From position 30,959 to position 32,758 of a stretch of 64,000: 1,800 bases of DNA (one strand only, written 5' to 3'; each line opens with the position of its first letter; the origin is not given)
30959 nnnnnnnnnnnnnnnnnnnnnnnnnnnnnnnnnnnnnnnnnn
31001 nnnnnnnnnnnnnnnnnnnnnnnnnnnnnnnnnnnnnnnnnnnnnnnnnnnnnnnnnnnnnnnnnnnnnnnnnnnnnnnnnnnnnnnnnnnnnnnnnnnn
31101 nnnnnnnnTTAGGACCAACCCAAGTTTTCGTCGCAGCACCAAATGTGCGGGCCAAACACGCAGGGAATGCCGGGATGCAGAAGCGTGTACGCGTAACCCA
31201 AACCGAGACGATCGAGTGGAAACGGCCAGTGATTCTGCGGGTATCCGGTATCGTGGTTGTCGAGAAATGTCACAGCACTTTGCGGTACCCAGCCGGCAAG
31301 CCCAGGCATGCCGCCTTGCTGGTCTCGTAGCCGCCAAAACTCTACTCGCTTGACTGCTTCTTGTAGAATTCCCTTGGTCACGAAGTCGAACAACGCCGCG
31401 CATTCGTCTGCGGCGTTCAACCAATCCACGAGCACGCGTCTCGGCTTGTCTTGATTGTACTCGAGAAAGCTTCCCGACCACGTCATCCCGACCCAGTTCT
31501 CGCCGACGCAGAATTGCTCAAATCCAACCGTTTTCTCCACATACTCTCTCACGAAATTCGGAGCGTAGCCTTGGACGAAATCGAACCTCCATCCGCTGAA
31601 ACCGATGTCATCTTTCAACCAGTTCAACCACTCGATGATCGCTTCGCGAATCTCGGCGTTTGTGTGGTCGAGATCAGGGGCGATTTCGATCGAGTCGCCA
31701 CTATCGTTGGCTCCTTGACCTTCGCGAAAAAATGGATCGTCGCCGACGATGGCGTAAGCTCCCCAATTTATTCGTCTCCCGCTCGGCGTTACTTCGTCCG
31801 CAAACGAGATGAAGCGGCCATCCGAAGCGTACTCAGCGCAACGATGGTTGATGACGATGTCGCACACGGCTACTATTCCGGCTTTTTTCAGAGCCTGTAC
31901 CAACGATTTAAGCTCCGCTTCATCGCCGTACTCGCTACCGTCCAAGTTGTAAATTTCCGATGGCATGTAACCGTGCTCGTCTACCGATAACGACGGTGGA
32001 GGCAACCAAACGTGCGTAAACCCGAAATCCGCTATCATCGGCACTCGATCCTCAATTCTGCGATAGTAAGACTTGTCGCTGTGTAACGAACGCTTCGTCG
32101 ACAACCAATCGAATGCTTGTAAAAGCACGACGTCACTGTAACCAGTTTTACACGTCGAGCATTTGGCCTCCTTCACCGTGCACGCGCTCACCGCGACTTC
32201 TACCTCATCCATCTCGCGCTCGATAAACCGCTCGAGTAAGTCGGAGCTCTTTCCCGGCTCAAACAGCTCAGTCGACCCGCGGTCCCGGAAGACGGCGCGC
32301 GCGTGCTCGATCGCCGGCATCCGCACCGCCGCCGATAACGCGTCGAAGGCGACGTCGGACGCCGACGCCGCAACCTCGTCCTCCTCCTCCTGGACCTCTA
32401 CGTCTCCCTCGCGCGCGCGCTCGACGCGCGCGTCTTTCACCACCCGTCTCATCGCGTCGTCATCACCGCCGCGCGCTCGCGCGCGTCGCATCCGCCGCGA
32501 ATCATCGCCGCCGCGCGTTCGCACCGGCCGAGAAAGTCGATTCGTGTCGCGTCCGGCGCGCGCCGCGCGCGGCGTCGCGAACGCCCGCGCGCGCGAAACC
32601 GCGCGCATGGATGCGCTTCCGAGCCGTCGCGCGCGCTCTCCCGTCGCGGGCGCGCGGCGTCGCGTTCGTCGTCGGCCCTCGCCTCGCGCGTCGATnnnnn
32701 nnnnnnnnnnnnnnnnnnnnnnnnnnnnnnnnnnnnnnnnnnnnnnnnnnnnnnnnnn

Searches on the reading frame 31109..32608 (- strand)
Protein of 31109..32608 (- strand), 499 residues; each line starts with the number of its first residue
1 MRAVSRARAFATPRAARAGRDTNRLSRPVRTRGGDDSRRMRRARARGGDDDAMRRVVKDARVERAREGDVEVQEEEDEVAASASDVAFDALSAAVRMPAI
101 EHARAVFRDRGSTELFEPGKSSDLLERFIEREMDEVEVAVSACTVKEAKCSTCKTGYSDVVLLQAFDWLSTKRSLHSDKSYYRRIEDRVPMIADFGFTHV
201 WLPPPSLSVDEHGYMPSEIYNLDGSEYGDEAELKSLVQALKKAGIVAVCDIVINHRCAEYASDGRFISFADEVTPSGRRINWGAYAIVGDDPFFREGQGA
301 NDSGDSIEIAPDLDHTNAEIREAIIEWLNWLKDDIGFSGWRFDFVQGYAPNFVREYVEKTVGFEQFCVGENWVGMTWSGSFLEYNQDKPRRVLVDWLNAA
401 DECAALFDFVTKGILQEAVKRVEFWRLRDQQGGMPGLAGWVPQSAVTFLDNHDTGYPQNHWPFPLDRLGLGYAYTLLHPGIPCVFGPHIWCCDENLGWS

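Call 41: find_encoding_contigs(protein=window:31109-32608:-, flank=2000, max_places=10)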
Protein window:31109-32608:- (499 aa): 3 contigs read that carry it; 2 places shown.
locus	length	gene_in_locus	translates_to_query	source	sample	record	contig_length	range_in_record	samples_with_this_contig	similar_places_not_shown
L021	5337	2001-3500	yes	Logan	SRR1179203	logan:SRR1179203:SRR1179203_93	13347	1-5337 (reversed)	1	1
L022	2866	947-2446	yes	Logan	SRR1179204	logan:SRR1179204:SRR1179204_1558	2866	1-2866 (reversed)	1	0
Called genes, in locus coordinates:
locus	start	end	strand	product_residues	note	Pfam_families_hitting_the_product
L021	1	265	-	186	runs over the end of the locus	-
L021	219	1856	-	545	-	PF04784:DUF547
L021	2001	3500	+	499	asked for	PF00128:Alpha-amylase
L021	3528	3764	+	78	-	PF07821:Alpha-amyl_C2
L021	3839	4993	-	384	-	PF02295:z-alpha, PF02229:PC4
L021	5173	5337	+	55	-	?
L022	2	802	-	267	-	?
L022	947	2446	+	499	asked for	PF00128:Alpha-amylase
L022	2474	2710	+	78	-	PF07821:Alpha-amyl_C2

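Call 60: list_cluster_members(proteins=[window:31112-32608:-])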
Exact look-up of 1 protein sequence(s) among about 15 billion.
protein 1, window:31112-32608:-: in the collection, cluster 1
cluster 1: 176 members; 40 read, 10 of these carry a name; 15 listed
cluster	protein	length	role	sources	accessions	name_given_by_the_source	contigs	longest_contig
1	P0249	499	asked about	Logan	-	-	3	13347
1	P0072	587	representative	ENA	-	-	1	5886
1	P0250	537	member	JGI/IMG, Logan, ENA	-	alpha-amylase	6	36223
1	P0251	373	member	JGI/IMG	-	alpha-amylase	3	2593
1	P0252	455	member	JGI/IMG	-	alpha-amylase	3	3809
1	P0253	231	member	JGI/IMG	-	alpha-amylase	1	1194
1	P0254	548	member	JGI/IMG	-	alpha-amylase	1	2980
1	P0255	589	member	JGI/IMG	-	alpha-amylase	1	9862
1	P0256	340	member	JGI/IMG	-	alpha-amylase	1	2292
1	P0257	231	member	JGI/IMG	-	alpha-amylase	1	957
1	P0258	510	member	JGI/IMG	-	alpha-amylase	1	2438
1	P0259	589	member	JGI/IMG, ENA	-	alpha-amylase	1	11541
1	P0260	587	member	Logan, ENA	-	-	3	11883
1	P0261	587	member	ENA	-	-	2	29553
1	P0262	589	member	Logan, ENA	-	-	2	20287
